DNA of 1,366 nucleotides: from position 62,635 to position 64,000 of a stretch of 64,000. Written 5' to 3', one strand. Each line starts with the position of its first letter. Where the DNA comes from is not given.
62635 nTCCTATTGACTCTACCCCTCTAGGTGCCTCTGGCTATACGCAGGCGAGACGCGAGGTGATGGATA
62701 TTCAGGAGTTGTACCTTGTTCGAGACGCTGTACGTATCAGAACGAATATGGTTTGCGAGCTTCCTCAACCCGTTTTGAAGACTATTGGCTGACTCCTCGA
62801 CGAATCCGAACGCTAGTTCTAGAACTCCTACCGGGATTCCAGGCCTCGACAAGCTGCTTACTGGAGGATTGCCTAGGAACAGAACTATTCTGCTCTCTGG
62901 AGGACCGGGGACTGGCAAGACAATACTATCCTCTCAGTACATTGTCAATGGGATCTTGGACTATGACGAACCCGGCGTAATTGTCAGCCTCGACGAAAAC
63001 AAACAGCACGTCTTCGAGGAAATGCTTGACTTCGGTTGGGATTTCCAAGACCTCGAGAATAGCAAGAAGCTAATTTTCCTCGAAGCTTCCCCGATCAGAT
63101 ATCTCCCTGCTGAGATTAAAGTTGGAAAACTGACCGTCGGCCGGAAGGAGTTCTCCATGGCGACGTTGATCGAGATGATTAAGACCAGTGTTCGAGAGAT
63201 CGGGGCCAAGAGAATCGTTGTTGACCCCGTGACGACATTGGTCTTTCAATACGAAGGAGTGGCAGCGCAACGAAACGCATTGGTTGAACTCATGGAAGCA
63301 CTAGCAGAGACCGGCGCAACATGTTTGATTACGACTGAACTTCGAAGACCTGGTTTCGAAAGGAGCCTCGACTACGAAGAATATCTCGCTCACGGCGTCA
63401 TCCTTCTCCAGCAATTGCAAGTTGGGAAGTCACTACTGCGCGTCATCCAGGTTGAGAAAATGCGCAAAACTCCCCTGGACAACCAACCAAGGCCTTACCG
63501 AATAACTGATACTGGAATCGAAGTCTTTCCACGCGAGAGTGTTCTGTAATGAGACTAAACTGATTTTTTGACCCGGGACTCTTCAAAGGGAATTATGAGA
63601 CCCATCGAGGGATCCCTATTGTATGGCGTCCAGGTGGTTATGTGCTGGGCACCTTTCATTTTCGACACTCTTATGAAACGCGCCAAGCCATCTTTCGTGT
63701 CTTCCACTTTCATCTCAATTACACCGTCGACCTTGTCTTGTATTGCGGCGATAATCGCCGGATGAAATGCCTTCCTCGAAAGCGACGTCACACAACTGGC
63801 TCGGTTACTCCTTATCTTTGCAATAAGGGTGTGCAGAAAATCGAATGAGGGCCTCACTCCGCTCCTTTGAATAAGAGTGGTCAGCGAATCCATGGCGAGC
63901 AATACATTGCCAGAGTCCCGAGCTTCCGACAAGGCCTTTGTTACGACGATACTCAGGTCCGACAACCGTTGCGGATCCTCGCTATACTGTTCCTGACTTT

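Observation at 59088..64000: Membrane-anchored RecA/KaiC-like module: multi-TM protein with DUF835-like domain, AbrB-like protein, four-zinc-ribbon protein and two further KaiC-like ATPases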

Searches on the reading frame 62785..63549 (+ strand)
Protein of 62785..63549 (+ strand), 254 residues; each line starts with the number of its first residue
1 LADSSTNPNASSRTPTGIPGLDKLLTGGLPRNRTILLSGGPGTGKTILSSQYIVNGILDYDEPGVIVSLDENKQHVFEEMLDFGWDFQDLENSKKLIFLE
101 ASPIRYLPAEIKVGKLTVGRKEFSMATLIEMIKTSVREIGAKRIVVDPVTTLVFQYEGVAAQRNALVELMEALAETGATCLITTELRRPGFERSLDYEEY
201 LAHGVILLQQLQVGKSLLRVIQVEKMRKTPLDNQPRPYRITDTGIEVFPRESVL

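Call 3: search_protein_families(library=pfam, proteins=[window:62785-63549:+], max_evalue=0.1)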
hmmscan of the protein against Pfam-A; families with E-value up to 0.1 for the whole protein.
window:62785-63549:+ (254 aa): 8 families
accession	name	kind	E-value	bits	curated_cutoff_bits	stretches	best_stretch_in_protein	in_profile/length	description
PF06745.19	ATPase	-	1.1e-65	221.7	26.6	1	15-251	2-230/231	KaiC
PF13481.12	AAA_25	-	1e-05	25.7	27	1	16-53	17-54/195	AAA domain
PF03796.21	DnaB_C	-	7.8e-05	22.6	27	1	15-84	3-71/255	DnaB-like helicase C terminal domain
PF20720.3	nSTAND3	-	0.0061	16.7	27.2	1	29-75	14-60/155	Novel STAND NTPase 3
PF24883.2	NPHP3_N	-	0.014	16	24.8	1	32-53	22-43/164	Nephrocystin 3, N-terminal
PF13245.12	AAA_19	-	0.018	15.6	25.1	1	32-49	11-28/134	AAA domain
PF05625.17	PAXNEB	-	0.06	12.8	28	0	9-59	14-65/366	PAXNEB protein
PF07088.17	GvpD_P-loop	-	0.076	13.3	24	0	33-175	11-144/189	GvpD gas vesicle protein, P-loop domain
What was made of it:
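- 62785..63549 (+): KaiC254: a single-domain KaiC-family P-loop ATPase. PF06745 E = 1.1e-65 (call 3).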

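Call 5: find_encoding_contigs(protein=window:62785-63549:+, flank=10000, max_places=6)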
Protein window:62785-63549:+ (254 aa): 1 contig read that carries it; 1 place shown.
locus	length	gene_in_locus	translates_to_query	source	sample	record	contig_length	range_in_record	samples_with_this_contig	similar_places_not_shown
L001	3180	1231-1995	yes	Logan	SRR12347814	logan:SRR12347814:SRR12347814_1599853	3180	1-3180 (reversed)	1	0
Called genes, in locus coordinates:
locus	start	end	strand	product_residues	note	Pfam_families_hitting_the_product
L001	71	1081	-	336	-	PF18551:TackOD1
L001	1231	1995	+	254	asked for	PF13481:AAA_25 (faint), PF06745:ATPase, PF23442:DUF7125 (faint)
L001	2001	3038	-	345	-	PF05625:PAXNEB (faint), PF13481:AAA_25 (weak), PF06745:ATPase, PF20720:nSTAND3 (faint), PF24336:DUF7504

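Call 6: search_protein_families(library=ncbifam, proteins=[window:62785-63549:+], max_evalue=0.1)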
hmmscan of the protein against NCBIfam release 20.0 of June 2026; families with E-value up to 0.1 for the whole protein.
window:62785-63549:+ (254 aa): 24 families
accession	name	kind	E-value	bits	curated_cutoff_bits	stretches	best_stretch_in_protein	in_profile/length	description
NF006799.0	PRK09302.1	equivalog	8.1e-53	179.7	408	1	9-250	8-241/515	circadian clock protein KaiC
TIGR03877.1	thermo_KaiC_1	hypoth_equivalog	4.2e-44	150.8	307.25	1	13-251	3-236/238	KaiC domain-containing protein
TIGR02655.1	circ_KaiC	equivalog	4.2e-41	141.1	546.25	1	14-250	3-231/484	circadian clock protein KaiC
TIGR03880.1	KaiC_arch_3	hypoth_equivalog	8.7e-35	120.3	249.45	1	17-250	1-220/224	KaiC domain-containing protein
TIGR03881.1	KaiC_arch_4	hypoth_equivalog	2.1e-28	99.6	247.8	1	13-235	2-215/231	KaiC domain-containing protein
NF052589.1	ArlH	equivalog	2.7e-13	50.2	215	1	20-230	8-204/229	archaellum protein ArlH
NF004723.0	PRK06067.1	subfamily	1.3e-11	44.5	194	1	15-228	17-214/243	flagellar accessory protein FlaH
TIGR03600.1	phage_DnaB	exception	4.2e-05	22.7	498.65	1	14-78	177-240/421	phage replicative helicase, DnaB family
TIGR03878.1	thermo_KaiC_2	hypoth_equivalog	5.7e-05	22.6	232.2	1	26-240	30-229/259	KaiC domain-containing protein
NF004629.0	PRK05973.1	equivalog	0.00041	19.4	156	1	33-96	65-127/237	DNA helicase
TIGR00665.1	DnaB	equivalog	0.00069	18.5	385.25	1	10-81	174-244/435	replicative DNA helicase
NF006320.0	PRK08533.1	equivalog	0.0011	18.6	215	1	21-104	13-95/230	flagellar accessory protein FlaH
NF040583.1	dnaB_SPI-7_type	exception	0.0056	15.8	655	1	8-78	171-241/434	SPI-7-type island replicative DNA helicase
NF006861.0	PRK09361.1-1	equivalog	0.006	16.1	278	1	12-50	3-41/235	DNA repair and recombination protein RadB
NF005852.0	PRK07773.1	equivalog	0.0077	14.5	780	1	10-81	196-266/886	replicative DNA helicase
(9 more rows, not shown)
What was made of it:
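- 62785..63549 (+): NCBIfam KaiC-type models all score below their equivalog cut-offs (call 6).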

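Call 77: search_protein_families(library=padloc, proteins=[window:62785-63549:+, L001:2001-3038:-], max_evalue=0.01)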
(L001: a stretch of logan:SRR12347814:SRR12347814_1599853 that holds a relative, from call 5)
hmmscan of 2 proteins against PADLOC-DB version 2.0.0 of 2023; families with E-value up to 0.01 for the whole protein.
window:62785-63549:+ (254 aa): 3 families
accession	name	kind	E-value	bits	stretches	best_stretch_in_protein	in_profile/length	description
PDLC04140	mad8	-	0.00023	18.8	1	29-174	24-112/314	mads_8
PDLC02195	IetA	-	0.0025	15.2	1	21-53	126-157/395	-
PDLC02196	IetA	-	0.0046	14.4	0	22-50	112-140/374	-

L001:2001-3038:- (345 aa): 3 families
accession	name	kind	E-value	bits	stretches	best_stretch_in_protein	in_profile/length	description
PDLC04140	mad8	-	1.4e-06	26.1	1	118-169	25-76/314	mads_8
PDLC04702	PDC-M54A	-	0.0031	13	1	122-160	319-357/1621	-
PDLC01879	CARF3--CARF_TM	-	0.0068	14.1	0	15-66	155-203/222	-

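Call 78: search_protein_families(library=pfam, proteins=[L001:2001-3038:-], max_evalue=0.05)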
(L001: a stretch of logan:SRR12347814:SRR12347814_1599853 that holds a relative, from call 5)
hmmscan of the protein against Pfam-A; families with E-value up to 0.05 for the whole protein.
L001:2001-3038:- (345 aa): 22 families
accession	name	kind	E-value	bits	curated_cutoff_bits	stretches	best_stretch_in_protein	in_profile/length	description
PF06745.19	ATPase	-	7.3e-26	91.4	26.6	1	104-325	3-218/231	KaiC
PF24336.1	DUF7504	-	4.2e-11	44.1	27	1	201-293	81-178/179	Family of unknown function (DUF7504)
PF13481.12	AAA_25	-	5.4e-06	26.6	27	1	111-173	24-97/195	AAA domain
PF05625.17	PAXNEB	-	1.3e-05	24.8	28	1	249-295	223-273/366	PAXNEB protein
PF20720.3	nSTAND3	-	2e-05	24.8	27.2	1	121-163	18-61/155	Novel STAND NTPase 3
PF25199.1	nSTAND_NTPase5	-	6.5e-05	23.2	34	1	113-162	34-84/145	Novel STAND NTPase 5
PF13173.12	AAA_14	-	7.8e-05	23.1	27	1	121-189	3-69/129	AAA domain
PF06414.18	Zeta_toxin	-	0.0002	21.3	22.3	1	121-175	17-70/199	Zeta toxin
PF05783.17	DLIC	-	0.00045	19.7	19.7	1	118-157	23-63/471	Dynein light intermediate chain (DLIC)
PF23365.1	DUF7090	-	0.00061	20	27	1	203-297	93-185/192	Family of unknown function (DUF7090)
PF13191.12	AAA_16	-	0.00064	20.7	32.6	1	118-235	24-139/167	AAA ATPase domain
PF01695.23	IstB_IS21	-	0.0012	18.9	24.1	1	122-163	94-135/238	IstB-like ATP binding protein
PF03796.21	DnaB_C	-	0.0016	18.3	27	0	104-157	4-57/255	DnaB-like helicase C terminal domain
PF24883.2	NPHP3_N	-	0.0018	18.9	24.8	1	119-157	21-59/164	Nephrocystin 3, N-terminal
PF00154.27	RecA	-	0.0025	17.8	27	1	115-154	47-86/262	recA bacterial DNA recombination protein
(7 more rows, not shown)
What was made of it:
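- On KaiC family ATPase (Pfam PF06745): KaiC254 and HTH-KaiC345: HTH-KaiC345 scores 91.4 bits (call 78).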

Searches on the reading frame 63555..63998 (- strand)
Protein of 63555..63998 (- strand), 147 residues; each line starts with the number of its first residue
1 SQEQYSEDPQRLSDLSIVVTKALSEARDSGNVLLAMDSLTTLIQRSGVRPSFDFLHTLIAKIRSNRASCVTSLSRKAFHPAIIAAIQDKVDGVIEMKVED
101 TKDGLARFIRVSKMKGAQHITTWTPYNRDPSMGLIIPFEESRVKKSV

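Call 3: search_protein_families(library=pfam, proteins=[window:63555-63965:-], max_evalue=0.1)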
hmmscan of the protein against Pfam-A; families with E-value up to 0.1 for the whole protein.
window:63555-63965:- (136 aa): 4 families
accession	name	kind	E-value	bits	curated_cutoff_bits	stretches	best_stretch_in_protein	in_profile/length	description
PF24336.1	DUF7504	-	3e-09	38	27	1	2-84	91-178/179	Family of unknown function (DUF7504)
PF06745.19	ATPase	-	1.4e-05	25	26.6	1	17-116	117-218/231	KaiC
PF23365.1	DUF7090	-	0.00044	20.5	27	1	15-88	112-185/192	Family of unknown function (DUF7090)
PF05625.17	PAXNEB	-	0.003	17.1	28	1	40-86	223-273/366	PAXNEB protein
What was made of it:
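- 63555..64000 (-): C-terminal 147 residues of HTH-KaiC345. The full gene is 345 aa: an N-terminal putative winged-helix domain plus a KaiC-like ATPase. It runs off the window. DUF7504 and KaiC hits (call 3).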

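Call 6: search_protein_families(library=ncbifam, proteins=[window:63555-63998:-], max_evalue=0.1)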
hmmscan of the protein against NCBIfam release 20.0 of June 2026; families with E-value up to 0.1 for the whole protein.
window:63555-63998:- (147 aa): 6 families
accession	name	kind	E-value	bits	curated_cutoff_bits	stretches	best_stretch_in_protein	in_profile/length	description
NF004723.0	PRK06067.1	subfamily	2.4e-07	30.5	194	1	19-143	121-243/243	flagellar accessory protein FlaH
NF052589.1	ArlH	equivalog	0.00024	20.9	215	1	23-136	108-223/229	archaellum protein ArlH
NF006799.0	PRK09302.1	equivalog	0.0016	17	408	1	30-119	363-455/515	circadian clock protein KaiC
TIGR03881.1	KaiC_arch_4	hypoth_equivalog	0.0046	16.7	247.8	1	20-135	109-227/231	KaiC domain-containing protein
TIGR03877.1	thermo_KaiC_1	hypoth_equivalog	0.01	15.4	307.25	1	7-128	107-225/238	KaiC domain-containing protein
NF006320.0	PRK08533.1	equivalog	0.043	13.4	215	1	21-136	108-224/230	flagellar accessory protein FlaH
